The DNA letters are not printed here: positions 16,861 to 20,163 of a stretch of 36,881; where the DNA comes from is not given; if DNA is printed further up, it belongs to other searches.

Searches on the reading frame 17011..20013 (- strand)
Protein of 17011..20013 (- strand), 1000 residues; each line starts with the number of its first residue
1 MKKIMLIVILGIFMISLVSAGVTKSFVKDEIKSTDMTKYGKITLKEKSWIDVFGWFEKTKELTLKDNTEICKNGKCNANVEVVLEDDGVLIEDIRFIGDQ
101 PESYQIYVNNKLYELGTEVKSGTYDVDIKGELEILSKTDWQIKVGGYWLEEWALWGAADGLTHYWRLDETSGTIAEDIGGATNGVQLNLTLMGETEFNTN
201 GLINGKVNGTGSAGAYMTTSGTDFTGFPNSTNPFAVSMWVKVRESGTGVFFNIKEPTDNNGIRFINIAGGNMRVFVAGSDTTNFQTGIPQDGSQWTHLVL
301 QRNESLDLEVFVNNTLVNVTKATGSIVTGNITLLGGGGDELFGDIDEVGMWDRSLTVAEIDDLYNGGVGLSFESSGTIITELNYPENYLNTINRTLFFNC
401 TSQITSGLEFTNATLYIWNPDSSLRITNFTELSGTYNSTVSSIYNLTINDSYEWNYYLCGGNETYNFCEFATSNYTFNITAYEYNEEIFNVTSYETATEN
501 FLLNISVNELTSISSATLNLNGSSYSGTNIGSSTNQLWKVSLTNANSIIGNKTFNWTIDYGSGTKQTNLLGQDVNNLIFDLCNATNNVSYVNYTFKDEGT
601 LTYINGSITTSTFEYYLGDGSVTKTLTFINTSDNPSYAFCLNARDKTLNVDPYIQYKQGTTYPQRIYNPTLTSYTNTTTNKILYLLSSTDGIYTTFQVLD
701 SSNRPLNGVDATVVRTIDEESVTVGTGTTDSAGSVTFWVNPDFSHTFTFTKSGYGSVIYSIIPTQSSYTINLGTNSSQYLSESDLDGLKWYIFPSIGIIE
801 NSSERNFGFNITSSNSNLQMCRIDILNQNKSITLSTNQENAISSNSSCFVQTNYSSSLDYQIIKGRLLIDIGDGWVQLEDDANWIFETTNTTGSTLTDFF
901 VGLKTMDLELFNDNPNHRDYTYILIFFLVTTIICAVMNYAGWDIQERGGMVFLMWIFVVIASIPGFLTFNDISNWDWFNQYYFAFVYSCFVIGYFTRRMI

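Call 99: search_dna_similar(query=window:17011-20013:-, collection=phages, mode=protein, max_evalue=0.01, max_rows=10)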
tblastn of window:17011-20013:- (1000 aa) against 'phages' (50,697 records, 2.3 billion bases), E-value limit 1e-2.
No match.
